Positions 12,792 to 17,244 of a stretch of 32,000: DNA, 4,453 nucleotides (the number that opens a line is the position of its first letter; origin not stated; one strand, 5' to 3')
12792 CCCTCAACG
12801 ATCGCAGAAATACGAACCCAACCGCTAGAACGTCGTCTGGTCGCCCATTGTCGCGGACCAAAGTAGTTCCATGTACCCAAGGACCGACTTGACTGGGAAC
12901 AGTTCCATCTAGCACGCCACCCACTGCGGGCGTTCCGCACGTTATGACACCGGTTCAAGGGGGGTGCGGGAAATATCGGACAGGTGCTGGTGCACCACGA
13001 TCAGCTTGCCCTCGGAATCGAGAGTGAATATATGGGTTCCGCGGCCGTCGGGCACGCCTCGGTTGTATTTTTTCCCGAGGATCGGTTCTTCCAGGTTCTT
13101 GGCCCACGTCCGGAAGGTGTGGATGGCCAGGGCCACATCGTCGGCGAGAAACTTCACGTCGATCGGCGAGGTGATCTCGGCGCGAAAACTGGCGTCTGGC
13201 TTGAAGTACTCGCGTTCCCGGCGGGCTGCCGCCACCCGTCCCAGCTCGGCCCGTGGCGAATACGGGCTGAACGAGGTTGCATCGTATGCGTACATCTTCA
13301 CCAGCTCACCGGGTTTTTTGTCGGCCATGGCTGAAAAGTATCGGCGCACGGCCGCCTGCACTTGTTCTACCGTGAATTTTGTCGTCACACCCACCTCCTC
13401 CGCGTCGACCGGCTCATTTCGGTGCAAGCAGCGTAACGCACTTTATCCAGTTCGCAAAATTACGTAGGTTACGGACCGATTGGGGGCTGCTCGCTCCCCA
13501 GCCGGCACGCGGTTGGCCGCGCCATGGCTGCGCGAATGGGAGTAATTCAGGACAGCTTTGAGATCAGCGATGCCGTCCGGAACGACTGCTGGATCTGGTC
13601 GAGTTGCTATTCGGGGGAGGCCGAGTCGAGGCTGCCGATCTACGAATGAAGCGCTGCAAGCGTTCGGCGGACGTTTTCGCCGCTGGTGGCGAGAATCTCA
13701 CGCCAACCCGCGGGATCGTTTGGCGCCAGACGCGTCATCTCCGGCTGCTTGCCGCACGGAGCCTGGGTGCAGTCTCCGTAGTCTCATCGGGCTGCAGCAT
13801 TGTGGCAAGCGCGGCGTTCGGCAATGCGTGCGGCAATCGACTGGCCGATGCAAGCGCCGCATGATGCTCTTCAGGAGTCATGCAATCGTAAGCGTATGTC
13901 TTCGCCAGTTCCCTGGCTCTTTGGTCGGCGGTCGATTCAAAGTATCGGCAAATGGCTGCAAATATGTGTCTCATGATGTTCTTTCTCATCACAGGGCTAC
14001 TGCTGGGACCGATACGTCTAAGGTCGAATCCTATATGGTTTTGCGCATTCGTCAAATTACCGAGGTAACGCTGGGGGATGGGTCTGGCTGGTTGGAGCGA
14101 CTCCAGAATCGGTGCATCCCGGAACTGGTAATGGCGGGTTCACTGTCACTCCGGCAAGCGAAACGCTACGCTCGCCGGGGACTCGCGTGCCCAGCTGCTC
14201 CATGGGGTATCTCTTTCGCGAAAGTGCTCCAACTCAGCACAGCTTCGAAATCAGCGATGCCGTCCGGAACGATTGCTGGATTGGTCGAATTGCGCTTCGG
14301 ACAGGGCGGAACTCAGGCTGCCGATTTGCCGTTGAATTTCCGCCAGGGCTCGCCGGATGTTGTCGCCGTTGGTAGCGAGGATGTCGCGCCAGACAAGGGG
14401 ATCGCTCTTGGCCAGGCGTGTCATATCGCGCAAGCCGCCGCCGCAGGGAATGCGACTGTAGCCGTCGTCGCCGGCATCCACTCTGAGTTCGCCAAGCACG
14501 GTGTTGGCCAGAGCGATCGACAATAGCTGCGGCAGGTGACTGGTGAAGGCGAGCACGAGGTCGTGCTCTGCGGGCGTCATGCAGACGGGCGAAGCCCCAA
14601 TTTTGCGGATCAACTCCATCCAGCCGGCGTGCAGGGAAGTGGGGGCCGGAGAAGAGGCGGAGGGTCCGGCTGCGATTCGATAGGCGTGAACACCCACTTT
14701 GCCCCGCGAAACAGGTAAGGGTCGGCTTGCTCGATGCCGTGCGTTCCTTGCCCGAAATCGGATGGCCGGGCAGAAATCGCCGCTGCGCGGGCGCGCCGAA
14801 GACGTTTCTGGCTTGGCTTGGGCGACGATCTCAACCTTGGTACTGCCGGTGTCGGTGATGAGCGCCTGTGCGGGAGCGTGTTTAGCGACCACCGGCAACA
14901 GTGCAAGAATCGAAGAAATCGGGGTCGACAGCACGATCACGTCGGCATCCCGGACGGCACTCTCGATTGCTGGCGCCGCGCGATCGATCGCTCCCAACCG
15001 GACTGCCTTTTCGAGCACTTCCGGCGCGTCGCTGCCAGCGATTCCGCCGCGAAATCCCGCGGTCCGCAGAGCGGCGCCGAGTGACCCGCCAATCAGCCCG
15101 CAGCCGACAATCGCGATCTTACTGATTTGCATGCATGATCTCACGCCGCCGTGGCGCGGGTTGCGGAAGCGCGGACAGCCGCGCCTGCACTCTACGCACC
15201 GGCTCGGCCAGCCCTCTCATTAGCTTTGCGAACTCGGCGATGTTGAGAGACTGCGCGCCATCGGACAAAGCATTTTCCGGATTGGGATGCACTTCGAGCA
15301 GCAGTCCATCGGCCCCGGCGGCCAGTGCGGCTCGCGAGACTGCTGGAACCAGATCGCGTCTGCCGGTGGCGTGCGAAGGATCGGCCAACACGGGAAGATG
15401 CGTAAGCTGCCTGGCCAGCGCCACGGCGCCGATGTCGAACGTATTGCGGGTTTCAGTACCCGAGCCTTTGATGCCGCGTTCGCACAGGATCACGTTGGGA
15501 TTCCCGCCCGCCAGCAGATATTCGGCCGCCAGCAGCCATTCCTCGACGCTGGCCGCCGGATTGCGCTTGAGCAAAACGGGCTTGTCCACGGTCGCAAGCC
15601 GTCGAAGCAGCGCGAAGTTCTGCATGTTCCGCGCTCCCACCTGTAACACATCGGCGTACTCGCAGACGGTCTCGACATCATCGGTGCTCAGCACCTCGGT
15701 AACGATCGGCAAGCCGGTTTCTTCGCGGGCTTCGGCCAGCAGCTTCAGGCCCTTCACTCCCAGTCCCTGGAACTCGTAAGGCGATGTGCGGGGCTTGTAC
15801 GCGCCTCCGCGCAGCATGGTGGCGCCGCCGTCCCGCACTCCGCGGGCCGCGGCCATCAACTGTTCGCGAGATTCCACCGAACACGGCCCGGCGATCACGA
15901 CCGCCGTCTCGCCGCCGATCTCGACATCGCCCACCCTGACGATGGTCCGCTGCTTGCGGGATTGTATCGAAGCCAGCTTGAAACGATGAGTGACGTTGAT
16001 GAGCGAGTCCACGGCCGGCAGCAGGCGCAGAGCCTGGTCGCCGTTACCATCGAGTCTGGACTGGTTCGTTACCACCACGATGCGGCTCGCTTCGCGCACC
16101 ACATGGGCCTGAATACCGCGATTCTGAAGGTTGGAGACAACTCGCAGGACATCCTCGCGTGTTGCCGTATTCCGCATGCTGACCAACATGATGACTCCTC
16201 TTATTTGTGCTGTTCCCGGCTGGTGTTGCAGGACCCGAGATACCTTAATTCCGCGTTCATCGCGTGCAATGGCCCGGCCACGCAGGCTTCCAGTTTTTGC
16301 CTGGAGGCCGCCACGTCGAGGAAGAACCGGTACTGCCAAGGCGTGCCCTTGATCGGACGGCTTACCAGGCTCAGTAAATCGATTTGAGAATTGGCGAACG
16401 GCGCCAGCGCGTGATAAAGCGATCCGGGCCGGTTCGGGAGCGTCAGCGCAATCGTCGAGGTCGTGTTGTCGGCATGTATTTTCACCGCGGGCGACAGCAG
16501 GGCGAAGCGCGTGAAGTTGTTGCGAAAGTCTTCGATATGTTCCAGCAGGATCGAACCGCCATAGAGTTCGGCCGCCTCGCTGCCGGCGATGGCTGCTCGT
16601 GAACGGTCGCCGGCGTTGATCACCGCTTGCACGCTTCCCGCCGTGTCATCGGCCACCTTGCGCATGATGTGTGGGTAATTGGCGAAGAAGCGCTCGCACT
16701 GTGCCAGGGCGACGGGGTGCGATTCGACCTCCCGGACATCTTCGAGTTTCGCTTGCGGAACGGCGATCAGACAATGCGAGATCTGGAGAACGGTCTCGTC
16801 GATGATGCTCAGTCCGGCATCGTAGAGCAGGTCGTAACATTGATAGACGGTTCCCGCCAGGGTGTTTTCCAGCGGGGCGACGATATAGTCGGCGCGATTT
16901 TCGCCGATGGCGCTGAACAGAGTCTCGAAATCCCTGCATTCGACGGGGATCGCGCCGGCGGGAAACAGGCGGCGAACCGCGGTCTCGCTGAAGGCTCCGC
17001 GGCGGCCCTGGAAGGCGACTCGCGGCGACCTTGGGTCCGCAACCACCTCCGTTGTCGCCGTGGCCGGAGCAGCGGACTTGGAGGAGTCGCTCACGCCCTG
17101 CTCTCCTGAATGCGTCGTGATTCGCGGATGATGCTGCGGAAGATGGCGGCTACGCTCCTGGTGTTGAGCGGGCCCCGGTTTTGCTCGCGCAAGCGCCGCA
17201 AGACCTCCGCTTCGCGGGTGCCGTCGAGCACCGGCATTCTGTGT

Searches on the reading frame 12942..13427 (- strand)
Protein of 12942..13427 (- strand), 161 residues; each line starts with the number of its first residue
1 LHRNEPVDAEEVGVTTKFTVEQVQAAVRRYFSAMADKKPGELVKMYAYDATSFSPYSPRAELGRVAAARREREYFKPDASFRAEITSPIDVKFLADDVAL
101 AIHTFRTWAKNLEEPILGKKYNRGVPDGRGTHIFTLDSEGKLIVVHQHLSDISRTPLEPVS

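Call 6: search_protein_families(library=pfam, proteins=[window:12942-13427:-])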
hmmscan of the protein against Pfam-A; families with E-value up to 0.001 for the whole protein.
window:12942-13427:- (161 aa): 1 family
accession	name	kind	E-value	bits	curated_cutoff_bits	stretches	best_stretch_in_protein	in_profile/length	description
PF12680.13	SnoaL_2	-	0.00031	21.8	27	1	27-142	1-99/102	SnoaL-like domain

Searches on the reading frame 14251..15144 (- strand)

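Call 6: search_protein_families(library=pfam, proteins=[window:14251-15144:-])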
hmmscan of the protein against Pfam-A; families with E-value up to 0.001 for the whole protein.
window:14251-15144:- (297 aa): 3 families
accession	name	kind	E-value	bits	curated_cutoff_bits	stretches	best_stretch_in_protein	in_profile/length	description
PF20463.3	PDH_C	-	1.6e-17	64.1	22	1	190-287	1-94/102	Prephenate dehydrogenase, dimerization domain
PF02153.23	PDH_N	-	8.7e-16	58.2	26.5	1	23-111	2-90/154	Prephenate dehydrogenase, nucleotide-binding domain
PF03807.23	F420_oxidored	-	1.7e-06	28.9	21.6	1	9-98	1-90/94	NADP oxidoreductase coenzyme F420-dependent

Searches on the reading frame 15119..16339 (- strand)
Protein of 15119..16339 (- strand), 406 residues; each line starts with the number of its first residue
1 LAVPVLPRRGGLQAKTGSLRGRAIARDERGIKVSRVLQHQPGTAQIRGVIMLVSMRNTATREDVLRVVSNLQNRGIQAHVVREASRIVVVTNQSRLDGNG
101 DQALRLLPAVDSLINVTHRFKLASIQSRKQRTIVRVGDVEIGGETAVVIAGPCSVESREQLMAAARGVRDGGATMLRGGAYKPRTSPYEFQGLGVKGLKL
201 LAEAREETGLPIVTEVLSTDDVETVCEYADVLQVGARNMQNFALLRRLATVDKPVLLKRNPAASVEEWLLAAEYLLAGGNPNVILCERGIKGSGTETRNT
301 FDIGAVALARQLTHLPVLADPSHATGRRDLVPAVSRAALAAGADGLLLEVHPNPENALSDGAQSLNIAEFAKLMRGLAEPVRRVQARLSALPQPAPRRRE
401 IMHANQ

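Call 6: search_protein_families(library=pfam, proteins=[window:15119-16339:-])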
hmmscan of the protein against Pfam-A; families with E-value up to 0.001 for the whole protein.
window:15119-16339:- (406 aa): 2 families
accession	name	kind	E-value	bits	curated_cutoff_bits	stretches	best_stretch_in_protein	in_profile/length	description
PF00793.26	DAHP_synth_1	-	3.1e-77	259.6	25.5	1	138-375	9-262/270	DAHP synthetase I family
PF18152.6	DAHP_snth_FXD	-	0.00024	21.3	27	1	51-89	1-39/67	DAHP synthase ferredoxin-like domain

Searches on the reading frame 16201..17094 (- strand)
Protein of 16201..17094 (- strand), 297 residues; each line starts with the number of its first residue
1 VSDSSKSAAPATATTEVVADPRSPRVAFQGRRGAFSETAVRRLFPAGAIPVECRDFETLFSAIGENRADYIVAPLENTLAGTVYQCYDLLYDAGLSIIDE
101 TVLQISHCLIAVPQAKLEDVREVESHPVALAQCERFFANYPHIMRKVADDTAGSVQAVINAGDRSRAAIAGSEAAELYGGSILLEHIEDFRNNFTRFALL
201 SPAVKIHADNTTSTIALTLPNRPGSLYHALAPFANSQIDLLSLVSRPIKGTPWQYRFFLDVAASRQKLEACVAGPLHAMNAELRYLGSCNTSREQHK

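Call 6: search_protein_families(library=pfam, proteins=[window:16201-17094:-])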
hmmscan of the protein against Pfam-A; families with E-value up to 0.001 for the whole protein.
window:16201-17094:- (297 aa): 2 families
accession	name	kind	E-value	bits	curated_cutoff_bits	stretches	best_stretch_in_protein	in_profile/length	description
PF00800.23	PDT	-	1.2e-53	182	25.2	1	26-201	1-177/181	Prephenate dehydratase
PF01842.31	ACT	-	4.5e-05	23.6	27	1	214-262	2-49/66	ACT domain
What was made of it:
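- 16201..17094 (-): Prephenate dehydratase with ACT domain. Call 6.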

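Call 9: find_related_loci(query=window:16201-17094:-, collection=genome_contigs, flank=3000)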
Query window:16201-17094:- (297 aa) in genome_contigs; peptide patterns used: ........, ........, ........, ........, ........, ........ (x = any residue, [..] = any of these).
235 stretches matched a pattern; 16 encode a relative of the query (tblastn E <= 1e-3); 16 distinct loci.
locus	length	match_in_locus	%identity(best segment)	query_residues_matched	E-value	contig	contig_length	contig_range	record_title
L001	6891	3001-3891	95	1-297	0e+0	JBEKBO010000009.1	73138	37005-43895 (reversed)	MAG: Candidatus Korobacteraceae bacterium isolate SPRUCE 138 SPRUCE_138_9, whole genome shotgun sequence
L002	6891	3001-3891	94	1-297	0e+0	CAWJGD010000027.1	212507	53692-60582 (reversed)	MAG: uncultured Acidobacteriota bacterium isolate MFD05377.bin.2.28 genome assembly, contig: contig_91577, whole genome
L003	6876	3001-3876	90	1-297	2e-179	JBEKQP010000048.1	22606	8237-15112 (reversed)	MAG: Candidatus Korobacteraceae bacterium isolate SPRUCE 490 SPRUCE_490_48, whole genome shotgun sequence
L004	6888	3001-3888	89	1-297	2e-174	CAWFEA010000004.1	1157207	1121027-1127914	MAG: uncultured Acidobacteriota bacterium isolate MFD05580.bin.2.70 genome assembly, contig: contig_12474, whole genome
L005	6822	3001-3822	92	24-297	2e-173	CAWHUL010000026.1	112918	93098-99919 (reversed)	MAG: uncultured Acidobacteriota bacterium isolate MFD06435.bin.2.146 genome assembly, contig: contig_79278, whole genome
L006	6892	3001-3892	84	1-297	1e-104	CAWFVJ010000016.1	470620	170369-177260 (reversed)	MAG: uncultured Acidobacteriota bacterium isolate MFD05377.bin.1.184 genome assembly, contig: contig_55266, whole genome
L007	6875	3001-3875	95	6-297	3e-146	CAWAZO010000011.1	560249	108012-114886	MAG: uncultured Acidobacteriota bacterium isolate MFD05512.bin.2.27 genome assembly, contig: contig_30574, whole genome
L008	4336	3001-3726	52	23-264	1e-69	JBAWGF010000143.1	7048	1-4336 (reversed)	MAG: Candidatus Acidiferrales bacterium isolate MFD04394_ilm_asm_bin14 k127_20366, whole genome shotgun sequence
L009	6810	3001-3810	41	25-288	2e-55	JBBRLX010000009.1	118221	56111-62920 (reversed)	MAG: Candidatus Eisenbacteria bacterium isolate La1_maxbin2.300 LA1C_X2.300_k141_2617928L_118221_cov_45.1569, whole geno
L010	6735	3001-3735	40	25-264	9e-53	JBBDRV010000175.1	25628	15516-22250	MAG: Balneolaceae bacterium isolate LejiaC_50_10 Lejia_C_4431_length_25628_cov_6, whole genome shotgun sequence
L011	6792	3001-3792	37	26-288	3e-52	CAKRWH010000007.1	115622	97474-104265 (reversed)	MAG: uncultured Blautia sp. isolate REFINED_METABAT215_TOP10_CONTIGS_1500_ASSEMBLY_K77_MERGED__Hadza_MoBio_hadza-E-H_N_1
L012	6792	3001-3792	36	26-288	7e-52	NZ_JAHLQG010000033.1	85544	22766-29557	Blautia sp. MSJ-9 LDH-m-9_ctg000030, whole genome shotgun sequence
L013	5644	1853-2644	37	26-288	5e-52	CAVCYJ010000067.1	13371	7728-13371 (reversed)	Holdemanella biformis isolate H07666-L1_cleanbin_000042 genome assembly, contig: Spades_H07666-L1_contig_3399, whole gen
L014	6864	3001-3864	78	24-297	2e-145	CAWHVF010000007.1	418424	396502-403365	MAG: uncultured Acidobacteriota bacterium isolate MFD04492.bin.2.129 genome assembly, contig: contig_38066, whole genome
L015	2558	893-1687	35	24-288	8e-46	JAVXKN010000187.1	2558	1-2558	MAG: Oscillospiraceae bacterium isolate CGS6M1-bin19 NODE_187_length_2558_cov_1.723499, whole genome shotgun sequence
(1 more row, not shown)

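Call 15: find_related_loci(query=A1, collection=metagenome_contigs, flank=2000)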
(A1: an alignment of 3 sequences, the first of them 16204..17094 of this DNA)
Query A1 (297 aa) in metagenome_contigs; peptide patterns used: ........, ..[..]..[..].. (x = any residue, [..] = any of these).
600 stretches matched a pattern (row limit reached: there are more); 359 encode a relative of the query (tblastn E <= 1e-3); the best 80 are kept; 80 distinct loci.
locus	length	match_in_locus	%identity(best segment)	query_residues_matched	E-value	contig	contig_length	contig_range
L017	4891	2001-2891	95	1-297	0e+0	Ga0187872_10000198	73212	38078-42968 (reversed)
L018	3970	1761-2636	90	1-297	0e+0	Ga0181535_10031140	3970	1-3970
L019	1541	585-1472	88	1-297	0e+0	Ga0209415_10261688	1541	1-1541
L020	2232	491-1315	88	23-297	3e-178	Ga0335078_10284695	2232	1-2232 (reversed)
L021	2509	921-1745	81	24-297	2e-153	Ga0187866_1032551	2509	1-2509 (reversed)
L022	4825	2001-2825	54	22-293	5e-90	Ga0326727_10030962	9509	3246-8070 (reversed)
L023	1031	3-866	52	10-293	4e-96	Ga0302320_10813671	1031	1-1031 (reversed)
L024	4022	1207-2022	53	25-293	9e-88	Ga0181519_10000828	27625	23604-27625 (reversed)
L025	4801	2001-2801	54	25-288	5e-87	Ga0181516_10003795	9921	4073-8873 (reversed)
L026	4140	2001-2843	51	6-288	7e-87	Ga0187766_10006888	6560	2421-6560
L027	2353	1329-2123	54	24-287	5e-90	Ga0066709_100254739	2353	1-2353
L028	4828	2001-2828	52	22-293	6e-87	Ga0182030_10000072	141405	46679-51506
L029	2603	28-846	53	25-293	8e-89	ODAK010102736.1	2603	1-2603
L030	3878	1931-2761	52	20-293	8e-87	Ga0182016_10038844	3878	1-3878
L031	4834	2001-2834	53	20-288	4e-86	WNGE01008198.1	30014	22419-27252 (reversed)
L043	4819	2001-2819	51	25-293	9e-84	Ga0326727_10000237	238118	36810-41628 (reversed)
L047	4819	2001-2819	52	25-293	4e-83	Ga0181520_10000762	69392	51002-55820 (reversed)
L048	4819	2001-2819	50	25-293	4e-83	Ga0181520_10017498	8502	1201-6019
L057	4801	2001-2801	52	22-287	1e-81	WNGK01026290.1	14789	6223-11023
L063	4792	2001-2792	52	25-287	9e-81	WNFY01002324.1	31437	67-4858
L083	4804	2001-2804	51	22-288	1e-78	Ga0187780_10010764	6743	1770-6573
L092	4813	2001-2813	48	25-293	1e-77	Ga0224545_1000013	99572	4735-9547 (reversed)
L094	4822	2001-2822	47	25-296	2e-77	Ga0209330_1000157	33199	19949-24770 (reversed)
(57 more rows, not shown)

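Call 48: search_protein_families(library=pfam, proteins=[L047:2914-4170:+, L048:2865-4154:+, L043:2925-4199:+, L022:2270-4048:+, L047:4391-4819:+, L063:4103-4792:+, L092:3968-4627:-, L083:3905-4702:-, L094:3969-4808:-, L057:2878-3906:+])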
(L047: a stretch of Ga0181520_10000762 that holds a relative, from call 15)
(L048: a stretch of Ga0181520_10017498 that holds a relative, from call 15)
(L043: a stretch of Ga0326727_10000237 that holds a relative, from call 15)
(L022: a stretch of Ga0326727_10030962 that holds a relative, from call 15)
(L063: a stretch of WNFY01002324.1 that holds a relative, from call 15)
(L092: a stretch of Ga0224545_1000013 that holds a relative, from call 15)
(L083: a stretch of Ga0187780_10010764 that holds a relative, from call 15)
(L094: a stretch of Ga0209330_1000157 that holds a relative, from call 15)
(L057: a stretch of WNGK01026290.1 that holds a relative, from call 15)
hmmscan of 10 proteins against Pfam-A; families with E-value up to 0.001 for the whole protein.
L047:2914-4170:+ (418 aa): 1 family
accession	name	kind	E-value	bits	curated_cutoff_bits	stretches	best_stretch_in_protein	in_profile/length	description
PF07786.18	HGSNAT_cat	-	5.6e-13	49.4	22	1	39-270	1-192/222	Heparan-alpha-glucosaminide N-acetyltransferase, catalytic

L048:2865-4154:+ (429 aa): 0 families

L043:2925-4199:+ (424 aa): 1 family
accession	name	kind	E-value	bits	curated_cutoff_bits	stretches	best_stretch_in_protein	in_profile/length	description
PF07786.18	HGSNAT_cat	-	3.9e-13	49.9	22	1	52-275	1-191/222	Heparan-alpha-glucosaminide N-acetyltransferase, catalytic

L022:2270-4048:+ (592 aa): 3 families
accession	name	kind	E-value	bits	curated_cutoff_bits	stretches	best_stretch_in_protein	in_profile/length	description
PF07786.18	HGSNAT_cat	-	1.7e-10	41.2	22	1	226-367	1-139/222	Heparan-alpha-glucosaminide N-acetyltransferase, catalytic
PF16401.11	DUF5009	-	2.8e-05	24.1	25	1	261-346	49-134/260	Domain of unknown function (DUF5009)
PF01757.29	Acyl_transf_3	-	0.00015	21.4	31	0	228-585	2-326/326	Acyltransferase domain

L047:4391-4819:+ (143 aa): 0 families

L063:4103-4792:+ (230 aa): 1 family
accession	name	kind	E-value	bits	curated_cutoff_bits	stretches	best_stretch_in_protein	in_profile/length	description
PF01264.26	Chorismate_synt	-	1.5e-69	234.6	27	1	2-230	1-203/327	Chorismate synthase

L092:3968-4627:- (219 aa): 2 families
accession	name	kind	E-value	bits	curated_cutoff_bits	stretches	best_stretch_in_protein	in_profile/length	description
PF12900.13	Pyridox_ox_2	-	3.2e-17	63.3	27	1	74-210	3-140/140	Pyridoxamine 5'-phosphate oxidase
PF01243.27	PNPOx_N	-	8.2e-05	23.4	28.1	1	75-163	4-85/120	Pyridoxamine 5'-phosphate oxidase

L083:3905-4702:- (265 aa): 4 families
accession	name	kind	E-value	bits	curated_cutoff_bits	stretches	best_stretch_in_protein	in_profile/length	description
PF13531.11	SBP_bac_11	-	1.3e-70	238.1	25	1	37-261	1-227/227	Bacterial extracellular solute-binding protein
PF01547.30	SBP_bac_1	-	1.8e-23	84.5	26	1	44-253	3-307/307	Bacterial extracellular solute-binding protein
PF12974.12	Phosphonate-bd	-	9e-09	35.5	27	1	115-261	84-232/242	ABC transporter, phosphonate, periplasmic substrate-binding protein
PF12849.12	PBP_like_2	-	1.6e-06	28.6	27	1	29-246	4-263/267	PBP superfamily domain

L094:3969-4808:- (279 aa): 2 families
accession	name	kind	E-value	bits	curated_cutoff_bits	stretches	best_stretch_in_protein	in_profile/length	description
PF13472.12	Lipase_GDSL_2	-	2.5e-10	41.6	32.9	1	12-213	54-178/178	GDSL-like Lipase/Acylhydrolase family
PF00657.28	Lipase_GDSL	-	5.3e-08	33.7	23.6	1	12-217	68-207/208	GDSL-like Lipase/Acylhydrolase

L057:2878-3906:+ (342 aa): 3 families
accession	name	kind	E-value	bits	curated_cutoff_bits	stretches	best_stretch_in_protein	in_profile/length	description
PF00793.26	DAHP_synth_1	-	1.4e-82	277.1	25.5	1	88-326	9-263/270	DAHP synthetase I family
PF18152.6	DAHP_snth_FXD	-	8.2e-21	74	27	1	1-67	1-66/67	DAHP synthase ferredoxin-like domain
PF03102.20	NeuB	-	1.3e-08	35.1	22.1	1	142-328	52-230/241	NeuB family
